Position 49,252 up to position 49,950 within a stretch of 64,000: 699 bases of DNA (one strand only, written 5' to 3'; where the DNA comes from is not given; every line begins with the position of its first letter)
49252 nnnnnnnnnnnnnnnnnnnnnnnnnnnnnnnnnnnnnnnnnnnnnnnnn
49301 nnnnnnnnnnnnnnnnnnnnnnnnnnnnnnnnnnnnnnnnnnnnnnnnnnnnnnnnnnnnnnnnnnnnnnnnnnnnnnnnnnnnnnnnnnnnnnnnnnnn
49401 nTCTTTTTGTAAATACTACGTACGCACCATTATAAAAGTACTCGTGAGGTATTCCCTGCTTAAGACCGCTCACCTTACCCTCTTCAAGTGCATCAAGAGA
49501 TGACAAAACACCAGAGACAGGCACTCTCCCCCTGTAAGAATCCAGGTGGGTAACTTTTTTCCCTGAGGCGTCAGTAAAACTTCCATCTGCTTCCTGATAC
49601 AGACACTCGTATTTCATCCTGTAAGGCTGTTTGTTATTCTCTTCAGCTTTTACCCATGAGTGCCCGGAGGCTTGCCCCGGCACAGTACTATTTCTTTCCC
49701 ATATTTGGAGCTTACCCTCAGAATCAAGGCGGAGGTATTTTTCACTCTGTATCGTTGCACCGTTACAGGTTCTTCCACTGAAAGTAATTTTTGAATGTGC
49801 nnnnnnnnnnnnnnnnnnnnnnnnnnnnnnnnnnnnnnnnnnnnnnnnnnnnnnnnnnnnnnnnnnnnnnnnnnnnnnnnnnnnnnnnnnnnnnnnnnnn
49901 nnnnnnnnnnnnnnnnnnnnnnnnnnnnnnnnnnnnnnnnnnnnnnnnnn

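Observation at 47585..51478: Trio of secreted/coiled-coil proteins with Gln/Pro/Tyr/Cys-rich low-complexity regions and paralogous N-terminal architecture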

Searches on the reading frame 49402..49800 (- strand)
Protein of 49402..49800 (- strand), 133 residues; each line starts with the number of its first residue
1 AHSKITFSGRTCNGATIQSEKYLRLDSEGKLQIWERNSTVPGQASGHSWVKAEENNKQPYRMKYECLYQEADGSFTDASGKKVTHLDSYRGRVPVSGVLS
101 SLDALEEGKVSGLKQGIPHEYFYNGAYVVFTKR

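Call 47: search_protein_representatives(alignment_id=A4)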
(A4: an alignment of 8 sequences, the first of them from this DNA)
Query: 8 sequences, 134 profile positions. Proteins with E-value up to 0.001 (for the whole library): 38; up to 1e-10: 20; up to 1e-30: 4. The best 38 are listed.
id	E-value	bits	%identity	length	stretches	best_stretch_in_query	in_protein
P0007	8.1e-149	504.8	-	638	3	1-134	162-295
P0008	1.2e-135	462.2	-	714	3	1-134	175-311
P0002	1.0e-97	339.4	-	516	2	2-134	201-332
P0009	4.1e-32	127.1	-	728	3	10-133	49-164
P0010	4.2e-29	117.3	-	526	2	2-133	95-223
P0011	5.6e-28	113.7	-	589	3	9-133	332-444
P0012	6.6e-28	113.5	-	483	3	20-132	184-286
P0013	1.6e-24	102.5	-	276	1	9-132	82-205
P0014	2.4e-24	101.9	-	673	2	3-132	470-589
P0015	3.6e-21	91.7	-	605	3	18-132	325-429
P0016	1.1e-19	86.9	-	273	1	10-132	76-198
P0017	9.7e-18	80.5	-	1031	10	5-88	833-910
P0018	1.4e-17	80.0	-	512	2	63-132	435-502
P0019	1.6e-15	73.4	-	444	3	2-132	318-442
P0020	3.3e-14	69.1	-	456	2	1-132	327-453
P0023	5.7e-12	61.9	-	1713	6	11-44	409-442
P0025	3.1e-11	59.5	-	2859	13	55-83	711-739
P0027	1.2e-08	51.1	-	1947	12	67-102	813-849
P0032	7.1e-06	42.1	-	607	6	21-76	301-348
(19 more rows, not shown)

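Call 50: search_protein_families(library=ncbifam, proteins=[P0009, P0010, P0013], max_evalue=0.01)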
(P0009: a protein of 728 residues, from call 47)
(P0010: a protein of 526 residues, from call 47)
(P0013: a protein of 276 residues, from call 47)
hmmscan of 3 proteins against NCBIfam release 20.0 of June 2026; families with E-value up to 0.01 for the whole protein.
P0009 (728 aa): 0 families

P0010 (526 aa): 0 families

P0013 (276 aa): 0 families

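Call 51: search_protein_families(library=pfam, proteins=[P0009, P0010, P0014, P0017, P0023, P0027, P0032, P0019, P0013], max_evalue=0.01)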
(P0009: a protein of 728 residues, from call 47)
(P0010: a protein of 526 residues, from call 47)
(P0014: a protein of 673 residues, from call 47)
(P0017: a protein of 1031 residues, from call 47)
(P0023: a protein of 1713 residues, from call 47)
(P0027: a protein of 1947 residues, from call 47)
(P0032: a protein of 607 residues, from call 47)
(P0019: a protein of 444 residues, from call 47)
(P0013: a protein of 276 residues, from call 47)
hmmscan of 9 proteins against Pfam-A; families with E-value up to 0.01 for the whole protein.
P0009 (728 aa): 0 families

P0010 (526 aa): 0 families

P0014 (673 aa): 0 families

P0017 (1031 aa): 27 families (the best 25 are shown)
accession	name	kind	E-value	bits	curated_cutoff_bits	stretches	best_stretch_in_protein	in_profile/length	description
PF07523.18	Big_3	-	1.2e-44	150.8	21.2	11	97-170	2-65/68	Bacterial Ig-like domain (group 3)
PF04234.18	CopC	-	1.1e-38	132.5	23.3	0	115-171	35-90/92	CopC domain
PF16403.11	Bact_surface_Ig-like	-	8.8e-32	109.4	27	0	131-173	33-71/71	Bacterial surface protein, Ig-like domain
PF15789.10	Hyr1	-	2.6e-31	107.3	27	0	58-81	15-38/41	Hyphally regulated cell wall GPI-anchored protein 1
PF15418.12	DUF4625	-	6e-27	94.9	27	0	57-88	98-130/131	Domain of unknown function (DUF4625)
PF16325.11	Peptidase_U32_C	-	7.6e-21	74.5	28.2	0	124-147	42-65/83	Peptidase family U32 C-terminal domain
PF17963.7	Big_9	-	2.4e-20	73.7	23.6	0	6-86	1-88/89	Bacterial Ig domain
PF17936.7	Big_6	-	2.3e-17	63.4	27.6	0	128-166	26-63/83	Bacterial Ig domain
PF18981.6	InlK_D3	-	1.5e-16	60.7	25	0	61-82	47-68/75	Internalin K domain (D3/D4)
PF19077.6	Big_13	-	3e-15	57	27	0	45-85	55-97/102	Bacterial Ig-like domain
PF21380.2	Nrd1-Seb1_dom2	-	3.6e-13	49.7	27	0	102-121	11-30/57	Nrd1/Seb1, domain 2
PF04182.18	B-block_TFIIIC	-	1.6e-11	44.5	22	0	117-140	12-35/73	B-block binding subunit of TFIIIC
PF22639.1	Gp18_dom_I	-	2.2e-09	37.6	27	0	96-147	8-54/93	Tail sheath protein Gp18-like domain I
PF18705.7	DUF5643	-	6.9e-09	36.1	34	0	885-922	42-79/115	Family of unknown function (DUF5643)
PF07495.19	Y_Y_Y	-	7.3e-09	35.8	26.6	0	59-89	33-63/65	Y_Y_Y domain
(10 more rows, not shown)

P0023 (1713 aa): 10 families
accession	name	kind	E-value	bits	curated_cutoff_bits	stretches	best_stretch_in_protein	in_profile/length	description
PF01344.31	Kelch_1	-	2.8e-37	126.3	20.1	2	547-574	3-30/46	Kelch motif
PF24681.1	Kelch_KLHDC2_KLHL20_DRC7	-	2.3e-32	112.6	50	10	393-567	2-176/221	KLHDC2/KLHL20/DRC7 Kelch-repeats domain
PF25210.1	Kelch_FKB95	-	5.3e-23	82.4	70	0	707-776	34-99/268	FKB95, Kelch-repeats domain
PF07351.18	DUF1480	-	6.2e-15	55.5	25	0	1373-1395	42-64/78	Protein of unknown function (DUF1480)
PF24996.1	NANM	-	9.6e-15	54.7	45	0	397-515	8-128/350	N-acetylneuraminate epimerase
PF04239.17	DUF421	-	1.1e-12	48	23.6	0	1508-1550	46-92/129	YetF C-terminal domain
PF13418.12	Kelch_4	-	0.00024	21.4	21.6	0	498-516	8-25/49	Galactose oxidase, central domain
PF22997.1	CHS4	-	0.00047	20.9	27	0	1442-1468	14-40/81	Chitin synthase 4-like domain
PF24981.1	Beta-prop_ATRN-LZTR1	-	0.0013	18.5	50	0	820-1036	2-221/289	Attractin/LZTR1 beta-propeller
PF13964.12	Kelch_6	-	0.0015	18.9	25.3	0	445-466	5-26/50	Kelch motif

P0027 (1947 aa): 4 families
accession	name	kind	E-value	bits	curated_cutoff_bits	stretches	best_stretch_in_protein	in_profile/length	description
PF12445.13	FliC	-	4.7e-08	33.8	23.2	0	800-879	64-121/127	Flagellin protein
PF03743.19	TrbI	-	2.1e-07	31.5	35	1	1827-1933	86-181/188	Bacterial conjugation TrbI-like protein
PF18507.7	WW_1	-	2e-05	24.6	25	0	1181-1192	8-19/27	WW domain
PF20606.3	DUF6799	-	0.0039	17.3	26.8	0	1113-1148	27-61/63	Domain of unknown function (DUF6799)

P0032 (607 aa): 2 families
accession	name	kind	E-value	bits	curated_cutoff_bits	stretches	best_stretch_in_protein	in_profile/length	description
PF01453.30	B_lectin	-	5.7e-24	85.1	32.4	2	265-329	13-75/105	D-mannose binding lectin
PF00089.32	Trypsin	-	9e-19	68.6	20.6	1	30-220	2-201/220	Trypsin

P0019 (444 aa): 0 families

P0013 (276 aa): 0 families

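Call 58: find_encoding_contigs(protein=P0013, flank=10000, max_places=4)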
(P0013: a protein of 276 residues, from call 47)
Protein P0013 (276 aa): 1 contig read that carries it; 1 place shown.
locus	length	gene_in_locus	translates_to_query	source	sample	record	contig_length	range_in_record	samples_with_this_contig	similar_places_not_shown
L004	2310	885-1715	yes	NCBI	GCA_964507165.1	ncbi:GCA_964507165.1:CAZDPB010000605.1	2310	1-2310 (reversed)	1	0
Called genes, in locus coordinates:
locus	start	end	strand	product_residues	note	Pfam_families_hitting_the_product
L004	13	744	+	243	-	-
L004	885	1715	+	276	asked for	-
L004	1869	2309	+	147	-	?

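Call 60: find_encoding_contigs(protein=P0009, flank=10000, max_places=4)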
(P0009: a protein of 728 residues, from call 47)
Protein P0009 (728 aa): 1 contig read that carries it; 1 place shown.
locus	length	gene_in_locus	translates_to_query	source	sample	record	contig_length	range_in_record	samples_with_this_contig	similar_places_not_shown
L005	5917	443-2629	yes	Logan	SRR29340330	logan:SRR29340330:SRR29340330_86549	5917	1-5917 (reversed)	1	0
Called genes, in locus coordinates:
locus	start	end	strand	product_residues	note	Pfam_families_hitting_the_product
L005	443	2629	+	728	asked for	-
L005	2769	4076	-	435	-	-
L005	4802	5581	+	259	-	-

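Call 62: find_encoding_contigs(protein=P0020, flank=10000, max_places=4)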
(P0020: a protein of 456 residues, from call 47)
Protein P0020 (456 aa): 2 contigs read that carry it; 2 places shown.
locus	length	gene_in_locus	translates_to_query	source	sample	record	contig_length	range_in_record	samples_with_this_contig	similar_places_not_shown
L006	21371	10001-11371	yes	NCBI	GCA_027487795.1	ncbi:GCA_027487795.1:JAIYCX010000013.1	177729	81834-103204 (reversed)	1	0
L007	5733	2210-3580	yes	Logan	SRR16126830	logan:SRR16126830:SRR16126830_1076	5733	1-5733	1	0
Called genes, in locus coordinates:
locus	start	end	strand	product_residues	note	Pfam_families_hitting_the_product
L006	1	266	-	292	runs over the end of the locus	PF06325:PrmA, PF08242:Methyltransf_12 (faint), PF05175:MTS, PF08241:Methyltransf_11 (weak), PF13649:Methyltransf_25, PF13847:Methyltransf_31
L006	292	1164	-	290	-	PF00483:NTP_transferase, PF12804:NTP_transf_3 (faint)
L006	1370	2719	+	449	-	PF00072:Response_reg, PF00158:Sigma54_activat, PF14532:Sigma54_activ_2, PF25601:AAA_lid_14, PF02954:HTH_8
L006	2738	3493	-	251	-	PF00535:Glycos_transf_2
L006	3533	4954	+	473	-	PF13231:PMT_2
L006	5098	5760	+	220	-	-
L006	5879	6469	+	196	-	-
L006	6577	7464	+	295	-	PF02219:MTHFR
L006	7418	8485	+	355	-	PF21687:T2SSK_1st (faint)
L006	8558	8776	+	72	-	PF00830:Ribosomal_L28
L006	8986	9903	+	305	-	-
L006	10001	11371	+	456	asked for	-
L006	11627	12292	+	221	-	-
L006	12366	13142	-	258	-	PF00290:Trp_syntA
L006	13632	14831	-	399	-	PF00291:PALP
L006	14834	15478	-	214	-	PF00697:PRAI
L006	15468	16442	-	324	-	PF00591:Glycos_transf_3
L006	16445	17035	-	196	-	PF00117:GATase, PF07722:Peptidase_C26 (weak)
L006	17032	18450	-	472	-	PF04715:, PF00425:Chorismate_bind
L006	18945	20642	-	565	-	-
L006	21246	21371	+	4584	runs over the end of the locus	-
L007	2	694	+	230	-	?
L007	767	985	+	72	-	PF00830:Ribosomal_L28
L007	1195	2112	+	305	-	-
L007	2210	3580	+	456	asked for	-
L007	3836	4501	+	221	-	-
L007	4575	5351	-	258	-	PF00290:Trp_syntA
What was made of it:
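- No secretion-system genes lie in the 64-kb window or in the flanks of the related loci, apart from a faint T2SS-K-like hit in L006 (call 62).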

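Call 63: find_encoding_contigs(protein=P0010, flank=10000, max_places=4)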
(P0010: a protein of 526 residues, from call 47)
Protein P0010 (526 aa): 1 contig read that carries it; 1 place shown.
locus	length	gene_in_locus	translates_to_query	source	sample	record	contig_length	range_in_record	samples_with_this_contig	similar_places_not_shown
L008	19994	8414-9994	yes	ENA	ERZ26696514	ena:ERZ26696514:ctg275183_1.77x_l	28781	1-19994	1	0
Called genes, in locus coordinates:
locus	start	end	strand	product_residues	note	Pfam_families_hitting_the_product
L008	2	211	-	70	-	?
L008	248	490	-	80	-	-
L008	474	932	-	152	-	-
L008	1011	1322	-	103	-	-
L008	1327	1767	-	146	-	-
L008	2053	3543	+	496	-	PF01565:FAD_binding_4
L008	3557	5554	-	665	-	PF00150:Cellulase, PF13517:FG-GAP_3, PF01839:FG-GAP (weak), PF13517:FG-GAP_3 (weak)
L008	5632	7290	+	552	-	PF02129:Peptidase_S15, PF08530:PepX_C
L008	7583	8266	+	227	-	-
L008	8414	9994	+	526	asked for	-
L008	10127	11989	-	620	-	PF01134:GIDA, PF07992:Pyr_redox_2 (weak), PF12831:FAD_oxidored, PF21680:GIDA_C_1st, PF13932:SAM_GIDA_C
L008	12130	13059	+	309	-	PF01464:SLT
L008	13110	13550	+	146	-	PF02580:Tyr_Deacylase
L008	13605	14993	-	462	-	PF10396:TrmE_N, PF12631:MnmE_helical, PF01926:MMR_HSR1, PF02421:FeoB_N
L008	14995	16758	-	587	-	PF14849:YidC_periplas, PF02096:60KD_IMP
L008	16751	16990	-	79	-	PF01809:YidD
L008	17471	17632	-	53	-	PF00468:Ribosomal_L34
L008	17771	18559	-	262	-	PF08843:AbiEii (faint)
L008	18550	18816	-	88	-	-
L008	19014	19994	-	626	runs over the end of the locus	PF00669:Flagellin_N, PF01839:FG-GAP (faint), PF13517:FG-GAP_3, PF00700:Flagellin_C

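Call 67: predict_structure(alignment_id=A5)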
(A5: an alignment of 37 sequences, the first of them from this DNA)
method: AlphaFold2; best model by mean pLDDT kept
length: 133 residues; sequences in the alignment: 37
mean_pLDDT: 92.8   pTM: 0.86
mean pLDDT of the five models: 92.8, 92.8, 92.7, 91.9, 91.4
residues with pLDDT >= 90: 111; 70-90: 19; 50-70: 3; < 50: 0
segments of 3 or more residues with pLDDT < 50: none
pLDDT, mean of each block of 10 residues (from residue 1): 93 90 95 80 81 93 96 97 97 96 95 95 97 95
secondary structure, 60 per line:
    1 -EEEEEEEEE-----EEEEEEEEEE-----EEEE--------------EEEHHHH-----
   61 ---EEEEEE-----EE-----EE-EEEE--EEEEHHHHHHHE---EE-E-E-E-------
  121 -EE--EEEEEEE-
elements in order: E2-10 E16-25 E31-34 E49-51 H52-55 E64-69 E85-88 E91-94 H95-101 E126-132
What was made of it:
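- On PLL/PHL propeller lectins, for the B domain: The model is a compact domain of about nine strands and two short helices (call 67).
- The B-domain model has pLDDT 92.8 (call 67). The B-domain model is confident (call 67).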

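Call 72: fold_search(model_id=the predicted structure, library=pdb)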
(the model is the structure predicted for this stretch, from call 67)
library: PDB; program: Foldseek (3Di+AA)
matches with E <= 10: 498; with E <= 0.001: 0
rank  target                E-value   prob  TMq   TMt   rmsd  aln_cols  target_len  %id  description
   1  9g7g_A                6.7e-01  0.23  0.21  0.13   7.8        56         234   20  Structure of the clippase PaJOS from Pigmentiphaga aceris (released 2025-04-23)
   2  9gs2_A                6.7e-01  0.05  0.16  0.07  18.0       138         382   14  Structure of the Rieske bound Apo1 state of the heptameric Bcs1 AAA-ATPase (released 2025-06-04)
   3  9e5c_6e               7.9e-01  0.35  0.22  0.01   4.5        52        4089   10  Cryo-EM structure of 96 nm repeat of microtubule doublet from T. brucei flagellum (released 2025-03-12)
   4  9g7g_M                8.3e-01  0.21  0.21  0.13   7.8        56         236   20  Structure of the clippase PaJOS from Pigmentiphaga aceris (released 2025-04-23)
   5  9gsn_A                8.3e-01  0.04  0.16  0.07  15.2       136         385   12  Structure of the ATPgS-S1 state of the heptameric Bcs1 AAA-ATPase (released 2025-06-04)
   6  9g7g_C                8.8e-01  0.20  0.21  0.13   7.7        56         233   20  Structure of the clippase PaJOS from Pigmentiphaga aceris (released 2025-04-23)
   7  2keq_MODEL_1_A        8.8e-01  0.10  0.20  0.18  11.0       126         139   13  Solution structure of DnaE intein from Nostoc punctiforme (released 2009-05-19)
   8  6ukp_A                1.1e+00  0.06  0.17  0.08  14.7       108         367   14  Apo mBcs1 (released 2020-02-12)
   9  7s6p_D                1.1e+00  0.04  0.17  0.15  16.3       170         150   12  The crystal structure of human ISG15 (released 2021-09-22)
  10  4qqg_D                1.2e+00  0.16  0.18  0.28   6.7        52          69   12  Crystal structure of an N-terminal HTATIP fragment (released 2014-07-09)
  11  4qqg_A                1.2e+00  0.16  0.18  0.28   6.7        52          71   12  Crystal structure of an N-terminal HTATIP fragment (released 2014-07-09)
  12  4qqg_E                1.2e+00  0.16  0.18  0.27   6.7        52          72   12  Crystal structure of an N-terminal HTATIP fragment (released 2014-07-09)
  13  4qxa_B                1.2e+00  0.07  0.21  0.20  10.1       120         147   11  Crystal structure of the Rab9A-RUTBC2 RBD complex (released 2014-09-10)
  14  8s3g_A                1.2e+00  0.18  0.17  0.05  11.7        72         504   15  Atomic structure of truncated worm GdH (released 2025-03-05)
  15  7e8n_B                1.2e+00  0.08  0.18  0.07  11.0        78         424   14  Crystal structure of Type II citrate synthase (HyCS) from Hymenobacter sp. PAMC 26554 (released 2022-01-12)
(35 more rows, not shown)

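Call 76: search_solved_structures(query=A5, max_evalue=10)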
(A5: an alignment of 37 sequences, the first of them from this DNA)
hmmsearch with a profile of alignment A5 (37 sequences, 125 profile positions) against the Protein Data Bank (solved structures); distinct sequences matched with E-value up to 10: 17.
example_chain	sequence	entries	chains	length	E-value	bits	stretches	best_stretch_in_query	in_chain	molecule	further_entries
5mxe_A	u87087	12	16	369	5.1e-07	33.2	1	16-51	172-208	Photorhabdus asymbiotica lectin PHL | lectin PHL | Photorhabdus asymbitoca lectin PHL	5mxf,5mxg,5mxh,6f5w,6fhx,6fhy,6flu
6rfz_A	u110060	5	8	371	6.3e-06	29.7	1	15-51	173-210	lectin PLL2 from Photorhabdus laumondii | Photorhabdus luminescens subsp. laumondii TTO1 complete genome segment 3/17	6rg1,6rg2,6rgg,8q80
8q83_A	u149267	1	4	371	0.00015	25.2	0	14-48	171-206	Photorhabdus luminescens subsp. laumondii TTO1 complete genome segment 3/17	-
8q7u_A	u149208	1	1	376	0.015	18.7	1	19-53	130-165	Photorhabdus luminescens subsp. laumondii TTO1 complete genome segment 3/17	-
9b2l_A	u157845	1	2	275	0.032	17.7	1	27-82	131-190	quorum-quenching N-acyl-homoserine lactonase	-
9b2p_A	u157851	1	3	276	0.033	17.7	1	27-82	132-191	quorum-quenching N-acyl-homoserine lactonase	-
9b2n_A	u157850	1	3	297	0.038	17.5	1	27-82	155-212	quorum-quenching N-acyl-homoserine lactonase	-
6n9q_P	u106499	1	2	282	0.046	17.2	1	27-82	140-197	Lactonase GcL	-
6n9i_A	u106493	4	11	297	0.051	17.1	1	27-82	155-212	Putative hydrolase | GcL lactonase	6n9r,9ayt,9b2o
9b2j_A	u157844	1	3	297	0.051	17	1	27-82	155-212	quorum-quenching N-acyl-homoserine lactonase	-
9b2i_A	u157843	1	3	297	0.11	15.9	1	27-82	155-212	quorum-quenching N-acyl-homoserine lactonase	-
2km4_A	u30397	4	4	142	0.46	14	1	42-120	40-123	Regulator of Ty1 transposition protein 103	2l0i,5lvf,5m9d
5woz_A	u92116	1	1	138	0.5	13.8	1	42-120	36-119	Regulator of Ty1 transposition protein 103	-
6cgy_A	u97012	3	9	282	0.54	13.7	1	28-82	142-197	Beta-lactamase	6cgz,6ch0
1kj1_D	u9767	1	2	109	0.94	13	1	25-73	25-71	lectin II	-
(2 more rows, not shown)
